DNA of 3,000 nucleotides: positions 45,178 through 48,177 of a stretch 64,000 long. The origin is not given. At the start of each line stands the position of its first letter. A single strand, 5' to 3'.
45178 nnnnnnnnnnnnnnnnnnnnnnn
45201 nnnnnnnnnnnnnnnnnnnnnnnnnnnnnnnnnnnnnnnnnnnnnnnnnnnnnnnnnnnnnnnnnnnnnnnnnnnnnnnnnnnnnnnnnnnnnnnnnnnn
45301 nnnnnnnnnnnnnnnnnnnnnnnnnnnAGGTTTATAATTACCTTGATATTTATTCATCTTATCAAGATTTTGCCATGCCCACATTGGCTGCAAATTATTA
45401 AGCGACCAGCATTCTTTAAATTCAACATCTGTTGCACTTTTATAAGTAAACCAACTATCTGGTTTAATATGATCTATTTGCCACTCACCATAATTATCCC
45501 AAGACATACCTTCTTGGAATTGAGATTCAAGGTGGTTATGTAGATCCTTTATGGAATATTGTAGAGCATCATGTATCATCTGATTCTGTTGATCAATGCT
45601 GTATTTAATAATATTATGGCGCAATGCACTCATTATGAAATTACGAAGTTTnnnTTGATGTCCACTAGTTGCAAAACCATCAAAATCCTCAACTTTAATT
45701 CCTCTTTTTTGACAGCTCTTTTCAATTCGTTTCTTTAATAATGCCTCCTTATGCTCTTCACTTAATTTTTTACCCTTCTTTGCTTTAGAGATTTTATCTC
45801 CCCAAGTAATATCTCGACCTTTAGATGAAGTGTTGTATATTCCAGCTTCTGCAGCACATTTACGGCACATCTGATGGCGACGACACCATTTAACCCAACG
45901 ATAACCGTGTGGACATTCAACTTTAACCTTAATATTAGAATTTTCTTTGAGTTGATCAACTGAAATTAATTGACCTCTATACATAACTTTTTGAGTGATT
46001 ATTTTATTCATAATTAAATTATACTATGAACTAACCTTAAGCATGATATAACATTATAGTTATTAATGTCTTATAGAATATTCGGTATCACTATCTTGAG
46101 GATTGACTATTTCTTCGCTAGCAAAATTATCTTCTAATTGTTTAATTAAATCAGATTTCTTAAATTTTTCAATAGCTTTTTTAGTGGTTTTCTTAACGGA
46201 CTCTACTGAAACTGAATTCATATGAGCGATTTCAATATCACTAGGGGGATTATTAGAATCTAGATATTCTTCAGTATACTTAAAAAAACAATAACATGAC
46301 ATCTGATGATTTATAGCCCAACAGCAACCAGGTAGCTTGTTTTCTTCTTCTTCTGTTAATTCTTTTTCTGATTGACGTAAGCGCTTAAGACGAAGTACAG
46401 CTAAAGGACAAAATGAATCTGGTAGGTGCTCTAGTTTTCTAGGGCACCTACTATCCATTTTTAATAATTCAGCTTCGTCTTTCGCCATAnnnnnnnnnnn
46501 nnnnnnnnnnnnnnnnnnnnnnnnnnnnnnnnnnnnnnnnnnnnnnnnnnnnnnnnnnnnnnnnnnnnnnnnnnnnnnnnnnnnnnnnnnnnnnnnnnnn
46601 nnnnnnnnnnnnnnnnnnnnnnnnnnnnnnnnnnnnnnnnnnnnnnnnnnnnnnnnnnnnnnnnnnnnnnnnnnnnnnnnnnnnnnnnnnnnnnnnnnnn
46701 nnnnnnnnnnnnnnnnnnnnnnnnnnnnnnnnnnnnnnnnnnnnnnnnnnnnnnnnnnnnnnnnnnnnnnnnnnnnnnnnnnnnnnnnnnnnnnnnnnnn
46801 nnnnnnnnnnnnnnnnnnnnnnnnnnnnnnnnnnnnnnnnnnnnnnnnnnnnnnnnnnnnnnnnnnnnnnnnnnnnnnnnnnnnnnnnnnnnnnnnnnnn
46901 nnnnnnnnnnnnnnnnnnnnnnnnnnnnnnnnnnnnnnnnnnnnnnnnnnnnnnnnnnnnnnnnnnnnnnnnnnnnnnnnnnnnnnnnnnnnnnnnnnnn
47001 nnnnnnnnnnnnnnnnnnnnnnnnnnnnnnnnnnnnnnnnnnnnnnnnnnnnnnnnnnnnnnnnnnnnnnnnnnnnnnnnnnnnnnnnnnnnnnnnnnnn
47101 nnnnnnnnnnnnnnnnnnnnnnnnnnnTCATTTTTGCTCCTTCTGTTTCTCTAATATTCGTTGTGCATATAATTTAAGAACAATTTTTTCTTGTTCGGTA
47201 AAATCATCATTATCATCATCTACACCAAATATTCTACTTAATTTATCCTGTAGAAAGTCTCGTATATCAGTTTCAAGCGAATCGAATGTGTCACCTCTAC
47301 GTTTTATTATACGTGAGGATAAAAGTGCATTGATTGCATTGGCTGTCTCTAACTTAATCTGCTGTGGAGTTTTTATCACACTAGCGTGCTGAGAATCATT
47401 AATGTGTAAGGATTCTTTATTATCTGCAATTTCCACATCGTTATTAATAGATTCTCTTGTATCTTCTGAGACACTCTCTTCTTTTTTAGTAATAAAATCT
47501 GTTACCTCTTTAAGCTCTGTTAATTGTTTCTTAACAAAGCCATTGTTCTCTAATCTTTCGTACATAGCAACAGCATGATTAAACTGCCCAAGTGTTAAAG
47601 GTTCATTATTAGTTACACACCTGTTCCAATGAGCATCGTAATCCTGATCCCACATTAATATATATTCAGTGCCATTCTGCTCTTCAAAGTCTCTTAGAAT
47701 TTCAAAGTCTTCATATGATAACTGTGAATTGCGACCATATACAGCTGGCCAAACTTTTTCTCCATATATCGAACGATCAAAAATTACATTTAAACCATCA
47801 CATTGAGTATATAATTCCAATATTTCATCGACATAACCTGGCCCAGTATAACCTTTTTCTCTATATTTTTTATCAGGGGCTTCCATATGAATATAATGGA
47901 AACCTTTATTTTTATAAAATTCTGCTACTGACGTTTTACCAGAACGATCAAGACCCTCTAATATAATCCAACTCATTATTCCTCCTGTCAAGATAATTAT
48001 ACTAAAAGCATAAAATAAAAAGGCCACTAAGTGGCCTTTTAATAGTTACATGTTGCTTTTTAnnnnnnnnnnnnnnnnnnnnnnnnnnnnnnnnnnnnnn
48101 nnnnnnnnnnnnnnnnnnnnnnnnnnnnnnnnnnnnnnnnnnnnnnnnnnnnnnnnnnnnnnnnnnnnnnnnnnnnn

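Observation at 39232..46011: Two different homing endonucleases (GIY-YIG and HNH) carry the same C-terminal P-loop kinase-like domain and flank the capsid/scaffold genes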

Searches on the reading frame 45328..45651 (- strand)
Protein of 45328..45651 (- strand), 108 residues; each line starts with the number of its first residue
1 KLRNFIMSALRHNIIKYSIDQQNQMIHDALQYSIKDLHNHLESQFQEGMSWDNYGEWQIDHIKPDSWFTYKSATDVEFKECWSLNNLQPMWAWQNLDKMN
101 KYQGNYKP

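Call 64: search_solved_structures(query=A6, max_evalue=10, show_alignments=2)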
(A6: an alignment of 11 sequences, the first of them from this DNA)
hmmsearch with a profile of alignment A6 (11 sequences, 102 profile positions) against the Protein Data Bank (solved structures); distinct sequences matched with E-value up to 10: 3.
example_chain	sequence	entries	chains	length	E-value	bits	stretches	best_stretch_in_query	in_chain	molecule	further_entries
8vd6_A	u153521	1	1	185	0.00017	24.9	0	2-34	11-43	CAP REPEAT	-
1dl2_A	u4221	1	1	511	1.4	12.3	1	28-62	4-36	CLASS I ALPHA-1,2-MANNOSIDASE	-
2n64_A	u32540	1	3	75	3.6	11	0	3-36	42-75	SH3 domain-containing kinase-binding protein 1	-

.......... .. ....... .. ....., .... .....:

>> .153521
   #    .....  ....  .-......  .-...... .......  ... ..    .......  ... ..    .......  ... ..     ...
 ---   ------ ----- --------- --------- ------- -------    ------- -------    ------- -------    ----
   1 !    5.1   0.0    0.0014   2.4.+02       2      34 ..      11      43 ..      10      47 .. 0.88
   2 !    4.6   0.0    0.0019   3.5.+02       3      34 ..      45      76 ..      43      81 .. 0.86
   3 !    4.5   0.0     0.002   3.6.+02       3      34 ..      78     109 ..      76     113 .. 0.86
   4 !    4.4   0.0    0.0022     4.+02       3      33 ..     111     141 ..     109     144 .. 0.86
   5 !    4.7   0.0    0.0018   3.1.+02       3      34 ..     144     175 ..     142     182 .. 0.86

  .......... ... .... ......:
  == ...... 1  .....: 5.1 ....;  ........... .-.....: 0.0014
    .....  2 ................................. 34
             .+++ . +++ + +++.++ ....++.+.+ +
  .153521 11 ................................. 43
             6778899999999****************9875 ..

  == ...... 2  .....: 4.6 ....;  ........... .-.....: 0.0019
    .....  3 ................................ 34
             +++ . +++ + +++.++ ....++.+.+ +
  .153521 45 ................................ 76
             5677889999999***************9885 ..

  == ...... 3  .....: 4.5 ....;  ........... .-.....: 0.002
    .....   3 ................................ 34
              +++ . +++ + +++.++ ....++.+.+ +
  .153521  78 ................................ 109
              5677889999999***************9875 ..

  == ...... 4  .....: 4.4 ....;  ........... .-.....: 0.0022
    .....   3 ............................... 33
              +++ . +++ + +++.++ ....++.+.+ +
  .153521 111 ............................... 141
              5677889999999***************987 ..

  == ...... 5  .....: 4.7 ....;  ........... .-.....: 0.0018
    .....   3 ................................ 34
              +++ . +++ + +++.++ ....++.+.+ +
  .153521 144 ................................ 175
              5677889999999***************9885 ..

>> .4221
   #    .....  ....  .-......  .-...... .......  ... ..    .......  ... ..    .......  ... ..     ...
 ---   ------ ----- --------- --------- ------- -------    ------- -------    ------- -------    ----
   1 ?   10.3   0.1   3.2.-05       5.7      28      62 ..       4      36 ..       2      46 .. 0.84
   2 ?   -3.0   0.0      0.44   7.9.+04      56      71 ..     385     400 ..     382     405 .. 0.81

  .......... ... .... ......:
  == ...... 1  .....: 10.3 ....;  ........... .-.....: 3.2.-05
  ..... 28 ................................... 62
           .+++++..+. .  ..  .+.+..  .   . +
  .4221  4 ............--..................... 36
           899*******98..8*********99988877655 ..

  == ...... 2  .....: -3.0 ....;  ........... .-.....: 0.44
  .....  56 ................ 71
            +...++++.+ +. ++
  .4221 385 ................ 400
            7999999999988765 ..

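Call 65: search_protein_families(library=pfam, alignment_id=A6, max_evalue=1)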
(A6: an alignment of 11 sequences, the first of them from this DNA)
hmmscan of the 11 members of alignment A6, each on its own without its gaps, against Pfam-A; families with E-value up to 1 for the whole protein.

A. member 1, seq(108 aa): 1 family
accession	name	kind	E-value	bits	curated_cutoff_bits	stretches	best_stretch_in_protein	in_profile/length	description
PF01399.33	PCI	-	0.11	13.1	22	1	4-27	58-81/84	PCI domain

B. families by the number of members that match (of 11 scanned): 7 families
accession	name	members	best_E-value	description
PF13395.12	HNH_4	5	0.0023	HNH endonuclease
PF01844.29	HNH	5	0.007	HNH endonuclease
PF07510.16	GmrSD_C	3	0.0069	GmrSD restriction endonucleases, C-terminal domain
PF01399.33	PCI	1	0.11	PCI domain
PF03008.20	DUF234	1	0.14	Archaea bacterial proteins of unknown function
PF15899.11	BNR_6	1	0.2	BNR-Asp box repeat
PF20049.4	DUF6451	1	0.34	Domain of unknown function (DUF6451)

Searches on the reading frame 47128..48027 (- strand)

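Call 4: search_protein_families(library=pfam, proteins=[window:47128-48027:-], max_evalue=1)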
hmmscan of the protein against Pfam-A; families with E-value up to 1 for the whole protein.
window:47128-48027:- (299 aa): 2 families
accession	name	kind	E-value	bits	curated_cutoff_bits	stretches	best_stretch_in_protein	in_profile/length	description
PF08723.15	Gag_p15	-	0.055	14.1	26.1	1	137-212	17-93/123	Gag protein p15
PF02223.23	Thymidylate_kin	-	0.061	13.4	27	1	23-40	1-18/185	Thymidylate kinase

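Call 6: search_protein_families(library=phrogs, proteins=[window:47128-48027:-], max_evalue=0.001)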
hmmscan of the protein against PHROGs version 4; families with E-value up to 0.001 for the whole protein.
window:47128-48027:- (299 aa): 1 family
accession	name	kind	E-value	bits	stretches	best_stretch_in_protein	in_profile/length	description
phrog_25651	-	moron, auxiliary metabolic gene and host takeover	0.00042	21.3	0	153-234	67-148/166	membrane protein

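Call 80: search_protein_families(library=ncbifam, proteins=[window:47128-48027:-], max_evalue=0.01)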
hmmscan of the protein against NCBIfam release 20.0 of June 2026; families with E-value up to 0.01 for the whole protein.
window:47128-48027:- (299 aa): 1 family
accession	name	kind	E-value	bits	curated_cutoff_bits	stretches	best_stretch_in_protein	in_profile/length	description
TIGR00041.1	DTMP_kinase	equivalog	0.0039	16.9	83.25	0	20-40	6-26/196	dTMP kinase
